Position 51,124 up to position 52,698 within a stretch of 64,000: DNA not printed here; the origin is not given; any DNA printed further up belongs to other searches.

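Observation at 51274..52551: Pseudopilin fused to a C-terminal Hint/intein-like autoprocessing domain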

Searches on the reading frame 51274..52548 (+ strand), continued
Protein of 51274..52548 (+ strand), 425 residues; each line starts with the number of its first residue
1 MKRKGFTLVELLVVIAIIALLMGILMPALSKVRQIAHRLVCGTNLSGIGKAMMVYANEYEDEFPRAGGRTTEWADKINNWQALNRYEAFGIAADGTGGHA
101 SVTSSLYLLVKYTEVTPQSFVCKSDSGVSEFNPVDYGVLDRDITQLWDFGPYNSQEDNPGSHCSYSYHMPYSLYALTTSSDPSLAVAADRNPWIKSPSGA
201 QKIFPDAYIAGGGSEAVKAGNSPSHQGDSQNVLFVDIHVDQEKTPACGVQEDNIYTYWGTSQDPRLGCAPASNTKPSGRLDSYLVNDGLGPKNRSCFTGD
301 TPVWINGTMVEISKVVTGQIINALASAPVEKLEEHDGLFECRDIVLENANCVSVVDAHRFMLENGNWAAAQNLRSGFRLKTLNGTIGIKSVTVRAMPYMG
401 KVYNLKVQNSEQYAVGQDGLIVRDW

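Call 25: fold_search(model_id=the predicted structure, library=pdb)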
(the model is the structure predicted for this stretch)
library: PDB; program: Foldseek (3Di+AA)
matches with E <= 10: 429; with E <= 0.001: 60
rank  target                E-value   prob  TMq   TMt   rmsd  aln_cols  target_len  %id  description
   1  6y75_B                6.3e-08  1.00  0.25  0.66   4.0       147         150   14  BIL2 domain from T.thermophila BUBL1 locus (C1A-N143A) (released 2021-02-03)
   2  6bs8_B                9.6e-08  1.00  0.25  0.73   3.5       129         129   19  The class 3 DnaB intein from Mycobacterium smegmatis (released 2018-11-21)
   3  6tmm_BBB              1.1e-07  1.00  0.26  0.66   3.8       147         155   14  BIL2 domain from T.thermophila BUBL1 locus (C1A-N143A) (released 2020-12-16)
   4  6y75_A                1.5e-07  1.00  0.26  0.68   3.6       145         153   14  BIL2 domain from T.thermophila BUBL1 locus (C1A-N143A) (released 2021-02-03)
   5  6qaz                  1.7e-07  1.00  0.25  0.76   2.7       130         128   15  Crystal structure of gp41-1 intein (released 2019-11-13)
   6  6bs8_A                1.7e-07  1.00  0.25  0.73   3.4       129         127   20  The class 3 DnaB intein from Mycobacterium smegmatis (released 2018-11-21)
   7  6rix_B                1.7e-07  1.00  0.25  0.73   3.5       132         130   18  Crystal structure of MchDnaB-1 intein (released 2020-05-13)
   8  6bs8_C                1.9e-07  1.00  0.25  0.75   3.2       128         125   20  The class 3 DnaB intein from Mycobacterium smegmatis (released 2018-11-21)
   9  6riy_A                2.1e-07  1.00  0.25  0.72   3.7       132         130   17  Crystal structure of MchDnaB-1 intein (N145AA) (released 2020-05-13)
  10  2lwy_MODEL_1_A        2.3e-07  1.00  0.27  0.77   2.8       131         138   18  Solution Structure of Bacterial Intein-Like domain from Clostridium thermocellum (released 2013-05-08)
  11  4o1r                  2.9e-07  1.00  0.23  0.64   5.1       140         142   21  Crystal structure of NpuDnaB intein (released 2014-03-19)
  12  6tmm_AAA              4.2e-07  1.00  0.25  0.63   4.1       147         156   14  BIL2 domain from T.thermophila BUBL1 locus (C1A-N143A) (released 2020-12-16)
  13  6rix_A                5.6e-07  1.00  0.25  0.72   3.5       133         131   17  Crystal structure of MchDnaB-1 intein (released 2020-05-13)
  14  4kl5_B                5.6e-07  1.00  0.24  0.66   4.0       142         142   20  Crystal structure of NpuDnaE intein (released 2013-09-04)
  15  4kl5_A                6.7e-07  1.00  0.25  0.70   4.0       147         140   16  Crystal structure of NpuDnaE intein (released 2013-09-04)
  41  1at0                  3.3e-05  1.00  0.25  0.68   3.0       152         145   10  17-kDA fragment of hedgehog C-terminal autoprocessing domain (released 1997-11-12)
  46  6tyy                  6.0e-05  1.00  0.25  0.68   3.1       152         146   10  Hedgehog autoprocessing mutant D46H (released 2019-11-20)
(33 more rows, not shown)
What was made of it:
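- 52159..52548 (+): Hint (BIL/PT-HINT-like) autoprocessing domain, aa 296-425, ending at the last residue of the protein. Foldseek top 50 matches are all Hint-fold (call 25).
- On Hint superfamily (fold level): The Foldseek top 50 PDB matches are all inteins, BIL or Hedgehog domains, with E down to 6e-8 and TM 0.61-0.77 (call 25).
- Closest known: Hedgehog / Hog C-terminal autoprocessing domains. Same: Structures 1at0 and 6tyy are among the fold matches (E 3e-5, call 25).
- Foldseek top 50 matches are all inteins, BIL or Hedgehog domains (E 6e-8, TM up to 0.77, call 25).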

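Call 40: search_protein_families(library=pfam, proteins=[L009:437-1339:+, L024:1142-2770:+], max_evalue=0.001)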
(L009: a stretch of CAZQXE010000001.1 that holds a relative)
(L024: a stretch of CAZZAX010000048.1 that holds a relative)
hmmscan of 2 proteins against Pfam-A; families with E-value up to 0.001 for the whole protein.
L009:437-1339:+ (301 aa): 1 family
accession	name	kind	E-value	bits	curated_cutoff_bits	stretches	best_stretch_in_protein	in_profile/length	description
PF07963.17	N_methyl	-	1.3e-07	31.3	21.2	1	3-26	4-27/27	Prokaryotic N-terminal methylation motif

L024:1142-2770:+ (543 aa): 1 family
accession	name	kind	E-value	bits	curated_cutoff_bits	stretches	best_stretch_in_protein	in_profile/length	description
PF08480.16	Disaggr_assoc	-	1.3e-08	35.4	22.6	1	216-266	147-194/194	Disaggregatase related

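Call 57: search_protein_families(library=ncbifam, alignment_id=A1, max_evalue=0.01)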
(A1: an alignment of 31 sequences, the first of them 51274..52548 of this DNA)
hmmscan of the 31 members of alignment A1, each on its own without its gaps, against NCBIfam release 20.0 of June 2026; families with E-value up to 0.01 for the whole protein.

A. member 1, window:51274-52548:+ (425 aa): 12 families
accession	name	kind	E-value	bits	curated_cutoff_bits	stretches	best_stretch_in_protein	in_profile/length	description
TIGR01710.1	typeII_sec_gspG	equivalog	1.6e-07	31.4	88.85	1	4-57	1-54/134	type II secretion system major pseudopilin GspG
TIGR02532.1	IV_pilin_GFxxxE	domain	3.9e-07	29.6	16.3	1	3-25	1-23/24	prepilin-type N-terminal cleavage/methylation domain-containing protein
NF040999.1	pilin_ComGC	equivalog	4.6e-07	29.9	75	1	4-41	2-39/84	competence type IV pilus major pilin ComGC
NF041013.1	T4P_ComGE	equivalog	3.2e-06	27.2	49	1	3-34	3-34/83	competence type IV pilus minor pilin ComGE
NF007862.0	PRK10574.1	equivalog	3.7e-06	27.1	138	1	1-31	2-32/145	prepilin peptidase-dependent pilin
TIGR02596.1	TIGR02596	subfamily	3.6e-05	23.9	70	1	6-33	1-28/196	Verru_Chthon cassette protein D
TIGR01708.2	typeII_sec_gspH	equivalog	8e-05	22.7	80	1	4-39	2-43/169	type II secretion system minor pseudopilin GspH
NF041775.1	typeIV_PilA_Myxo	equivalog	0.00016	21.7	400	1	3-51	10-58/214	type IV pilin protein PilA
TIGR01711.1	gspJ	equivalog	0.0028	17.5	64.85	1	4-83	1-81/192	type II secretion system minor pseudopilin GspJ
NF040982.1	ComGD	equivalog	0.0033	17.8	70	1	4-38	2-37/139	competence type IV pilus minor pilin ComGD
NF052663.1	RtcB_rel_intein2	exception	0.0039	16.1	1050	1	315-401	111-192/626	intein-containing RctB family protein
TIGR02599.1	TIGR02599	subfamily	0.0068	15.7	256.5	1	5-35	1-31/361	Verru_Chthon cassette protein C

B. families by the number of members that match (of 31 scanned): 14 families
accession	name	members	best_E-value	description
TIGR01710.1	typeII_sec_gspG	30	5.2e-08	type II secretion system major pseudopilin GspG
TIGR02532.1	IV_pilin_GFxxxE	30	3e-07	prepilin-type N-terminal cleavage/methylation domain-containing protein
NF040999.1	pilin_ComGC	30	4.6e-07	competence type IV pilus major pilin ComGC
NF041013.1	T4P_ComGE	30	7.4e-07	competence type IV pilus minor pilin ComGE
NF007862.0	PRK10574.1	30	1.3e-06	prepilin peptidase-dependent pilin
TIGR02596.1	TIGR02596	30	1.7e-05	Verru_Chthon cassette protein D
NF041775.1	typeIV_PilA_Myxo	29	5.8e-05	type IV pilin protein PilA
TIGR01708.2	typeII_sec_gspH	27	7.8e-05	type II secretion system minor pseudopilin GspH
TIGR01711.1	gspJ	13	0.00065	type II secretion system minor pseudopilin GspJ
NF052663.1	RtcB_rel_intein2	8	4.3e-05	intein-containing RctB family protein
NF040982.1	ComGD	8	0.0033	competence type IV pilus minor pilin ComGD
TIGR02599.1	TIGR02599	3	0.0068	Verru_Chthon cassette protein C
NF007800.0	PRK10506.1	1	0.0031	prepilin peptidase-dependent protein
TIGR01445.1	intein_Nterm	1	0.0062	intein N-terminal splicing region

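Call 58: search_protein_families(library=pfam, alignment_id=A1, max_evalue=0.01)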
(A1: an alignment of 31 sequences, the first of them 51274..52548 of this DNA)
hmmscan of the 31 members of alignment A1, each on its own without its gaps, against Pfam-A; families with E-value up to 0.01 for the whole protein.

A. member 1, window:51274-52548:+ (425 aa): 2 families
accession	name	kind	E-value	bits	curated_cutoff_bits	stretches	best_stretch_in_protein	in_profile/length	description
PF07963.17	N_methyl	-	2.6e-08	33.5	21.2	1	2-26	3-27/27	Prokaryotic N-terminal methylation motif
PF07591.16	PT-HINT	-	0.0013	19.4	27.7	1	348-417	57-129/137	Pretoxin HINT domain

B. families by the number of members that match (of 31 scanned): 2 families
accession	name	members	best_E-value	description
PF07963.17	N_methyl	30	2e-09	Prokaryotic N-terminal methylation motif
PF07591.16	PT-HINT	30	8.4e-07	Pretoxin HINT domain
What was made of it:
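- On A-type BIL / Pfam PT-HINT (PF07591): 30 of 31 relatives hit at E<0.01, the best at 8.4e-7 (call 58).
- On PVC-type DUF1559 / H-X9-DG prepilin-type proteins: 0 of 31 members match either model at E<=0.01 (calls 57, 58).
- PT-HINT is hit in 30 of 31 relatives (call 58).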

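Call 67: search_protein_families(library=ncbifam, proteins=[P0107, L009:437-1339:+, L015:8001-8984:+], max_evalue=1)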
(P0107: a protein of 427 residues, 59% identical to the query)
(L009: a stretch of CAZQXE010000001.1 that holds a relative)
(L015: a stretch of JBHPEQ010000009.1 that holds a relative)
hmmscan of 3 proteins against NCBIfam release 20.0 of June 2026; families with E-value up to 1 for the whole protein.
P0107 (427 aa): 17 families
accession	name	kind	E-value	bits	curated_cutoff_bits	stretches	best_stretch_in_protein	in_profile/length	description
TIGR02532.1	IV_pilin_GFxxxE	domain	3.3e-07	29.9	16.3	1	4-26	1-23/24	prepilin-type N-terminal cleavage/methylation domain-containing protein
TIGR01710.1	typeII_sec_gspG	equivalog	3.9e-07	30.2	88.85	1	5-59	1-55/134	type II secretion system major pseudopilin GspG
NF041013.1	T4P_ComGE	equivalog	6.5e-07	29.4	49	1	2-35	1-34/83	competence type IV pilus minor pilin ComGE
NF007862.0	PRK10574.1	equivalog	1e-06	28.9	138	1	1-33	1-33/145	prepilin peptidase-dependent pilin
NF040999.1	pilin_ComGC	equivalog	4.4e-06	26.8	75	1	4-35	1-32/84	competence type IV pilus major pilin ComGC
TIGR01708.2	typeII_sec_gspH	equivalog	0.00032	20.7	80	1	5-30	2-27/169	type II secretion system minor pseudopilin GspH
TIGR02596.1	TIGR02596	subfamily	0.00034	20.8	70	1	7-31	1-25/196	Verru_Chthon cassette protein D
NF041775.1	typeIV_PilA_Myxo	equivalog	0.00058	19.9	400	1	3-46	9-52/214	type IV pilin protein PilA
NF007800.0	PRK10506.1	equivalog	0.003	17.4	158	1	1-23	5-27/163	prepilin peptidase-dependent protein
NF040982.1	ComGD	equivalog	0.012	16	70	1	4-32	1-29/139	competence type IV pilus minor pilin ComGD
NF041002.1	pilin_ComGF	equivalog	0.019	15.2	80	1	4-36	1-33/139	competence type IV pilus minor pilin ComGF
TIGR02599.1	TIGR02599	subfamily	0.019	14.2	256.5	1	6-35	1-30/361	Verru_Chthon cassette protein C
TIGR01711.1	gspJ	equivalog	0.02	14.7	64.85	1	5-23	1-19/192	type II secretion system minor pseudopilin GspJ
TIGR01707.1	gspI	equivalog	0.06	13.9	44.35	1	6-37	1-32/101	type II secretion system minor pseudopilin GspI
NF038303.1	EPS_HpsB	equivalog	0.077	13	150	1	4-30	2-28/211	hormogonium polysaccharide secretion pseudopilin HpsB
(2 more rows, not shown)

L009:437-1339:+ (301 aa): 17 families
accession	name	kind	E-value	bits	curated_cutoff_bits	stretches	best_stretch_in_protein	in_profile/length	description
TIGR01710.1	typeII_sec_gspG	equivalog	1e-07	32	88.85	1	4-59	1-56/134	type II secretion system major pseudopilin GspG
TIGR02532.1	IV_pilin_GFxxxE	domain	3e-07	30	16.3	1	3-25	1-23/24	prepilin-type N-terminal cleavage/methylation domain-containing protein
NF007862.0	PRK10574.1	equivalog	4.1e-06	27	138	1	2-31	3-32/145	prepilin peptidase-dependent pilin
NF040999.1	pilin_ComGC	equivalog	6.7e-06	26.2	75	1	4-34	2-32/84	competence type IV pilus major pilin ComGC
NF041013.1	T4P_ComGE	equivalog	9.2e-06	25.7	49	1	4-34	4-34/83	competence type IV pilus minor pilin ComGE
TIGR02596.1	TIGR02596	subfamily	0.0002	21.5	70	1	6-30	1-25/196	Verru_Chthon cassette protein D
TIGR01708.2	typeII_sec_gspH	equivalog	0.00023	21.2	80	1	4-29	2-27/169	type II secretion system minor pseudopilin GspH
NF041775.1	typeIV_PilA_Myxo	equivalog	0.00037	20.5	400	1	4-51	11-58/214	type IV pilin protein PilA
TIGR01711.1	gspJ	equivalog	0.0054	16.6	64.85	1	4-65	1-63/192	type II secretion system minor pseudopilin GspJ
NF040982.1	ComGD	equivalog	0.011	16.2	70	1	4-31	2-29/139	competence type IV pilus minor pilin ComGD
TIGR02599.1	TIGR02599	subfamily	0.017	14.4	256.5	1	5-33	1-29/361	Verru_Chthon cassette protein C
NF041002.1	pilin_ComGF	equivalog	0.023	14.9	80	1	4-33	2-31/139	competence type IV pilus minor pilin ComGF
NF007800.0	PRK10506.1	equivalog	0.029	14.2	158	1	3-22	8-27/163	prepilin peptidase-dependent protein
NF047828.1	T3SSXpsI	equivalog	0.056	13.5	150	1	4-35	2-34/132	type II secretion system protein XpsI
TIGR01707.1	gspI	equivalog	0.063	13.8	44.35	1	5-36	1-32/101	type II secretion system minor pseudopilin GspI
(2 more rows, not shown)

L015:8001-8984:+ (328 aa): 18 families
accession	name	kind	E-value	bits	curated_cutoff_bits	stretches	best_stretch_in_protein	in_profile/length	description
TIGR01710.1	typeII_sec_gspG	equivalog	2.9e-07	30.6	88.85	1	4-59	1-56/134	type II secretion system major pseudopilin GspG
TIGR02532.1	IV_pilin_GFxxxE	domain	3.5e-07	29.8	16.3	1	3-25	1-23/24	prepilin-type N-terminal cleavage/methylation domain-containing protein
NF007862.0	PRK10574.1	equivalog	2.6e-06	27.6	138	1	1-31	2-32/145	prepilin peptidase-dependent pilin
NF040999.1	pilin_ComGC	equivalog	3.4e-06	27.2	75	1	4-34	2-32/84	competence type IV pilus major pilin ComGC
NF041013.1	T4P_ComGE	equivalog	7.7e-06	25.9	49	1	3-34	3-34/83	competence type IV pilus minor pilin ComGE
TIGR01708.2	typeII_sec_gspH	equivalog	3.2e-05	24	80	1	4-40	2-44/169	type II secretion system minor pseudopilin GspH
TIGR02596.1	TIGR02596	subfamily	4.6e-05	23.6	70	1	6-31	1-26/196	Verru_Chthon cassette protein D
NF041775.1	typeIV_PilA_Myxo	equivalog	0.00026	21.1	400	1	3-60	10-67/214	type IV pilin protein PilA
NF040982.1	ComGD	equivalog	0.01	16.2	70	1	4-33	2-32/139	competence type IV pilus minor pilin ComGD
TIGR02599.1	TIGR02599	subfamily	0.011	14.9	256.5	1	5-33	1-29/361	Verru_Chthon cassette protein C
NF007800.0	PRK10506.1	equivalog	0.017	14.9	158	1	2-23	7-28/163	prepilin peptidase-dependent protein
NF041002.1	pilin_ComGF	equivalog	0.021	15.1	80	1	4-34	2-32/139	competence type IV pilus minor pilin ComGF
TIGR01711.1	gspJ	equivalog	0.027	14.3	64.85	1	4-22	1-19/192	type II secretion system minor pseudopilin GspJ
TIGR01707.1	gspI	equivalog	0.04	14.4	44.35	1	5-39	1-35/101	type II secretion system minor pseudopilin GspI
NF047828.1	T3SSXpsI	equivalog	0.047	13.7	150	1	4-35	2-34/132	type II secretion system protein XpsI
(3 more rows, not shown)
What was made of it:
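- Tried and rejected: DUF1559 / H-X9-DG membership was tested and rejected (calls 57, 58, 67).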
